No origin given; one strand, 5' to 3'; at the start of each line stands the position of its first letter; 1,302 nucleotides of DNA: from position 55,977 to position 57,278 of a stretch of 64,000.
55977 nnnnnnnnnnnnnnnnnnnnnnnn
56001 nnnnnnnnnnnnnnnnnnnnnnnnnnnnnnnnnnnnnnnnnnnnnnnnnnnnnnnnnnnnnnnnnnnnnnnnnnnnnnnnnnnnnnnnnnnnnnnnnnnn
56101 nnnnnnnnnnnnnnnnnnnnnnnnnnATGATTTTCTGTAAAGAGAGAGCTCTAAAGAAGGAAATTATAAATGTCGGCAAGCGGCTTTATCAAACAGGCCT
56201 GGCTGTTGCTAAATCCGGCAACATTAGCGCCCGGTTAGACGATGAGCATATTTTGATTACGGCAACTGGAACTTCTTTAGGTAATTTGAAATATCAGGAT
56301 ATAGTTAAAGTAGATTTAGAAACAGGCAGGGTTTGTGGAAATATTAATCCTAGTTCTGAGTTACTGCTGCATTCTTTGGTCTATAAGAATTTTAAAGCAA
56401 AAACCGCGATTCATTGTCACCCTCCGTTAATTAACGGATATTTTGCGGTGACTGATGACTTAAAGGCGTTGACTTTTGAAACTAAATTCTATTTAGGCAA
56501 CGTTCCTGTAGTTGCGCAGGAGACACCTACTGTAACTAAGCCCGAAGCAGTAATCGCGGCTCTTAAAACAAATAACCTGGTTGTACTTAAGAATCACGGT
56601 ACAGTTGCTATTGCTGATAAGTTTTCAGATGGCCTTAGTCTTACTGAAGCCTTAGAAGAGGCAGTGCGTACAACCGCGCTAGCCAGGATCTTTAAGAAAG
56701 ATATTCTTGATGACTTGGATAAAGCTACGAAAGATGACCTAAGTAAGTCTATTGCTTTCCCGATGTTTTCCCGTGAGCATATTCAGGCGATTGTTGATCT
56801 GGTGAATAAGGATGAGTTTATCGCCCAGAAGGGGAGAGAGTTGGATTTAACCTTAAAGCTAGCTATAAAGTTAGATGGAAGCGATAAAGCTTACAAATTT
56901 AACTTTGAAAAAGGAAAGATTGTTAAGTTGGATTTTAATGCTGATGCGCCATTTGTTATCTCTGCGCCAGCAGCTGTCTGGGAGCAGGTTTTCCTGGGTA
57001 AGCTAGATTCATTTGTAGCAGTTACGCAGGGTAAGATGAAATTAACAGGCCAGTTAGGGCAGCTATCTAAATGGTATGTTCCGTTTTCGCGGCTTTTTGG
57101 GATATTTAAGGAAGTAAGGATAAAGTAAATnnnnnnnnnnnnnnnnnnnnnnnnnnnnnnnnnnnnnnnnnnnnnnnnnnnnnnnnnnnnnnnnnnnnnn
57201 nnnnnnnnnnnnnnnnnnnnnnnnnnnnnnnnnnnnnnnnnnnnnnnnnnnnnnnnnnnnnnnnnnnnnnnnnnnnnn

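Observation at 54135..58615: DHAP-shunt-like salvage cluster: phosphorylase, MtnA-like isomerase, SCP2-fused class II aldolase and aldehyde dehydrogenase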

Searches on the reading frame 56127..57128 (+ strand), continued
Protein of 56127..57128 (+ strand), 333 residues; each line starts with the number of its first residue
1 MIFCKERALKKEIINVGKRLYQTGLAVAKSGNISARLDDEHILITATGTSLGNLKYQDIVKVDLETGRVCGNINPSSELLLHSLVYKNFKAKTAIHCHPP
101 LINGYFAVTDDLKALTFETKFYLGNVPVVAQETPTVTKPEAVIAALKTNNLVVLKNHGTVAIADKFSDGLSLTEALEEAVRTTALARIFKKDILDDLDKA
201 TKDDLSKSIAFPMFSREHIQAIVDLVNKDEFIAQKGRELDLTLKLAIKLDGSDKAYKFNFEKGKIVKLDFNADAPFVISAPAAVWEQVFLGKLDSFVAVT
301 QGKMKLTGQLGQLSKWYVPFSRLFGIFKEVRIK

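Call 85: find_encoding_contigs(protein=P0415, flank=10000, max_places=1)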
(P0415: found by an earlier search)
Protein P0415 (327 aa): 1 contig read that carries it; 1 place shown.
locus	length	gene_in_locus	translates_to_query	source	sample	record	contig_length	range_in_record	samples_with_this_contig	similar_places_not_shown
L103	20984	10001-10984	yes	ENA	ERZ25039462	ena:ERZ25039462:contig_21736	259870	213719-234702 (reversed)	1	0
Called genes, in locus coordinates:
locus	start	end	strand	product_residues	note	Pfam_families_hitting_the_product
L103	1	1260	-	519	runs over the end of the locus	PF13439:Glyco_transf_4, PF13579:Glyco_trans_4_4, PF00534:Glycos_transf_1, PF20706:GT4-conflict (weak), PF13692:Glyco_trans_1_4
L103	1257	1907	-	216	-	PF01047:MarR (faint), PF13412:HTH_24, PF22674:C2185-like_N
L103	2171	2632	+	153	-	PF22381:Staph_reg_Sar_Rot (weak), PF12802:MarR_2, PF01047:MarR, PF13463:HTH_27 (weak)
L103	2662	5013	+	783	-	PF03176:MMPL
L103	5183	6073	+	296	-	PF07044:DUF1329 (weak), PF17131:TP_0789-like, PF07044:DUF1329 (weak)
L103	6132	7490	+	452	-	PF06980:DUF1302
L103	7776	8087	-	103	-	-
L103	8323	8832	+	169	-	PF00107:ADH_zinc_N, PF13602:ADH_zinc_N_2 (weak)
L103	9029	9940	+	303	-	PF01791:DeoC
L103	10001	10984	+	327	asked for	PF00596:Aldolase_II, PF02036:SCP2 (weak)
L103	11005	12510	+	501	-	PF00501:AMP-binding, PF13193:AMP-binding_C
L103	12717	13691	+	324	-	PF03279:Lip_A_acyltrans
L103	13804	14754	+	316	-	PF00072:Response_reg, PF00990:GGDEF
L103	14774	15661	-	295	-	PF02540:NAD_synthase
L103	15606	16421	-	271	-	PF00795:CN_hydrolase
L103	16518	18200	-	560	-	PF02702:KdpD, PF00359:PTS_EIIA_2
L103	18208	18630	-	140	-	PF02669:KdpC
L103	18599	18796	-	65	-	PF02669:KdpC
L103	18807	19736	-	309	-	PF00702:Hydrolase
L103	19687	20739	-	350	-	PF00122:E1-E2_ATPase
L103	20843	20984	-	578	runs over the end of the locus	PF03814:KdpA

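Call 88: find_homologous_proteins(query=L098:9950-10945:+, max_evalue=1e-30)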
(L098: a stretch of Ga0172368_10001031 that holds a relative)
Query L098:9950-10945:+ (331 aa): 24 proteins with E <= 1e-30 among 8000 candidates.
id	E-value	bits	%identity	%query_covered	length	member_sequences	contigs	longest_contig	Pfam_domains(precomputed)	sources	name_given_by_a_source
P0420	8.0e-188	641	90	100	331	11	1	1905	PF00596.28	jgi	-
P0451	3.2e-187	639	89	100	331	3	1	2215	PF00596.28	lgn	-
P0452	1.5e-176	604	86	100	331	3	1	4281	PF00596.28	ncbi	-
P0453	2.2e-176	604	85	100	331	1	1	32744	PF00596.28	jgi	jgi:ribulose-5-phosphate 4-epimerase/fuculose-1-phosphate aldolase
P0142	3.4e-128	446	65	100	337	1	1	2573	PF00596.28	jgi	jgi:L-fuculose-phosphate aldolase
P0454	4.0e-127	442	65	100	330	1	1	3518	PF00596.28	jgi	jgi:L-fuculose-phosphate aldolase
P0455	5.5e-125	435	63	100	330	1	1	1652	PF00596.28,PF02036.23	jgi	jgi:L-fuculose-phosphate aldolase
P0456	6.4e-125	435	64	100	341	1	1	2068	PF00596.28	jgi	jgi:L-fuculose-phosphate aldolase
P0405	2.5e-121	423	62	99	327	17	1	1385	PF00596.28,PF02036.23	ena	-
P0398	3.0e-109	383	57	97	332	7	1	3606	PF00596.28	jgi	jgi:L-fuculose-phosphate aldolase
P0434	3.0e-105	370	55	99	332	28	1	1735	PF00596.28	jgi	-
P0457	3.3e-102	360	55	97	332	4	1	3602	PF00596.28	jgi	jgi:ribulose-5-phosphate 4-epimerase/fuculose-1-phosphate aldolase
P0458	6.5e-102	359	55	97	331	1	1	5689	PF00596.28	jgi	-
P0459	1.5e-101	358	55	97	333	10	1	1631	PF00596.28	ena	-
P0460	3.0e-100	354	53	99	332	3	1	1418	PF00596.28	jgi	jgi:ribulose-5-phosphate 4-epimerase/fuculose-1-phosphate aldolase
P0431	1.2e-99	352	52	99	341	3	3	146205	PF00596.28,PF02036.23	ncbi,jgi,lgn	jgi:L-fuculose-phosphate aldolase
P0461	9.1e-99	349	51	99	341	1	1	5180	PF00596.28,PF02036.23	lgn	-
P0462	1.3e-98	348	53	97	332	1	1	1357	PF00596.28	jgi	jgi:L-fuculose-phosphate aldolase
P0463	1.4e-97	345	53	99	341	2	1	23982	PF00596.28,PF02036.23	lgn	-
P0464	7.1e-93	330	49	97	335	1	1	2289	PF00596.28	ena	-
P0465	2.1e-90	322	50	98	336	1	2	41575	PF00596.28,PF02036.23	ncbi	-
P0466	4.8e-87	310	70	67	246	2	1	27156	PF00596.28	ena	-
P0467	5.0e-71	258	51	76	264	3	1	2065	PF00596.28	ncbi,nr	ncbi:MAG: class II aldolase/adducin family protein, partial [Proteobacteria bacterium]|nr:class II a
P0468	2.1e-63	233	38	99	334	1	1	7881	PF00596.28,PF02036.23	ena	-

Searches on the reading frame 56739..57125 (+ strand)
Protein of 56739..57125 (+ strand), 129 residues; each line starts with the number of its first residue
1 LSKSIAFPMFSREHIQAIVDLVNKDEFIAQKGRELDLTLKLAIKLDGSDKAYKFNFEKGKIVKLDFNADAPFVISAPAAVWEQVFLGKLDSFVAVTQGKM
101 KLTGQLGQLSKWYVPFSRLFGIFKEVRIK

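Call 62: predict_structure(alignment_id=A5)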
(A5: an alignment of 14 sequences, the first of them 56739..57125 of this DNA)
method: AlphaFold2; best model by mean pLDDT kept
length: 129 residues; sequences in the alignment: 14
mean_pLDDT: 92.3   pTM: 0.84
mean pLDDT of the five models: 92.3, 92.1, 91.3, 90.9, 90.5
residues with pLDDT >= 90: 108; 70-90: 17; 50-70: 3; < 50: 1
segments of 3 or more residues with pLDDT < 50: none
pLDDT, mean of each block of 10 residues (from residue 1): 77 96 96 93 96 97 97 96 95 92 82 89 93
secondary structure, 60 per line:
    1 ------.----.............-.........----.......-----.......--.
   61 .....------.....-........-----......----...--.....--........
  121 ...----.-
elements in order: H12-24 H26-34 E39-45 E51-57 E60-65 E72-76 H78-85 H91-96 E101-103 H106-110 H113-123

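Call 64: fold_search(model_id=the predicted structure, library=pdb)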
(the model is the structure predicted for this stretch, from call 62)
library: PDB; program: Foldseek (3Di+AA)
matches with E <= 10: 581; with E <= 0.001: 41
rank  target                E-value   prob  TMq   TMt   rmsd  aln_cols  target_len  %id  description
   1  1wfr_MODEL_1_A        1.0e-09  1.00  0.79  0.72   3.1       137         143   22  Solution structure of the conserved hypothetical protein TT1886, possibly sterol carrier protein, from Thermus (released 2004-11-26)
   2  2cx7_A                2.2e-09  1.00  0.77  0.77   2.6       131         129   24  Crystal structure of sterol carrier protein 2 (released 2005-12-28)
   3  2cx7_B                8.7e-09  1.00  0.79  0.78   2.4       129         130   22  Crystal structure of sterol carrier protein 2 (released 2005-12-28)
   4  3bn8_B                8.0e-07  1.00  0.57  0.66   6.1       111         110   21  Crystal structure of a putative sterol carrier protein type 2 (af1534) from archaeoglobus fulgidus dsm 4304 at 2.11 A  (released 2007-12-25)
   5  6h6o_B                9.1e-07  1.00  0.58  0.63   4.2       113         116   14  UbiJ-SCP2 Ubiquinone synthesis protein (released 2019-02-13)
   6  6h6n_B                1.9e-06  1.00  0.58  0.62   4.0       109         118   15  UbiJ-SCP2 Ubiquinone synthesis protein (released 2019-02-13)
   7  6h6o_A                1.9e-06  1.00  0.61  0.64   5.8       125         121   14  UbiJ-SCP2 Ubiquinone synthesis protein (released 2019-02-13)
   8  3bn8_A                3.7e-06  1.00  0.61  0.67   5.4       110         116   20  Crystal structure of a putative sterol carrier protein type 2 (af1534) from archaeoglobus fulgidus dsm 4304 at 2.11 A  (released 2007-12-25)
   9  6h6n_A                4.5e-06  1.00  0.59  0.60   6.7       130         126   12  UbiJ-SCP2 Ubiquinone synthesis protein (released 2019-02-13)
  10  6h6p_D                5.5e-06  1.00  0.58  0.63   3.8       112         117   14  UbiJ-SCP2 Ubiquinone synthesis protein (released 2019-02-13)
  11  3cnu                  6.3e-06  1.00  0.57  0.65   8.4       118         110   23  Crystal structure of the predicted coding region AF_1534 from Archaeoglobus fulgidus (released 2008-04-15)
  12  6h6p_A                6.7e-06  1.00  0.57  0.62   4.0       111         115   14  UbiJ-SCP2 Ubiquinone synthesis protein (released 2019-02-13)
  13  6ovp_B                6.7e-06  1.00  0.53  0.54   6.6       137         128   13  Sterol Carrier Protein 2 from Yarrowia Lipolytica (apo form) (released 2020-05-20)
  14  4uei_MODEL_1_A        9.3e-06  1.00  0.63  0.63   5.9       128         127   16  Solution structure of the sterol carrier protein domain 2 of Helicoverpa armigera (released 2015-12-30)
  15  1c44                  1.0e-05  1.00  0.54  0.56   4.2       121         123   21  STEROL CARRIER PROTEIN 2 (SCP2) FROM RABBIT (released 2000-08-07)
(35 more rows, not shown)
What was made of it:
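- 56760..57128 (+): SCP2-fold (sterol carrier protein 2 type) domain, residues about 212-333. The model has pLDDT 92.3 and TM 0.77-0.79 to 2cx7/1wfr (calls 62, 64).
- Closest known: SCP2-fused enzymes of hydrophobic substrates. Same: The C-terminal domain has the same fold (call 64).
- Checked: It matches Thermus SCP2 (2cx7/1wfr) with TM 0.77-0.79 and E 1e-9, and also UbiJ-SCP2, eukaryotic SCP2 and the C-terminal domain of alkylsulfatases (calls 62, 64).
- The SCP2 fold is genuine (call 64). Its structural neighbours include the SCP2 domains of MFE-2 and alkylsulfatases, enzymes of hydrophobic substrates (call 64).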
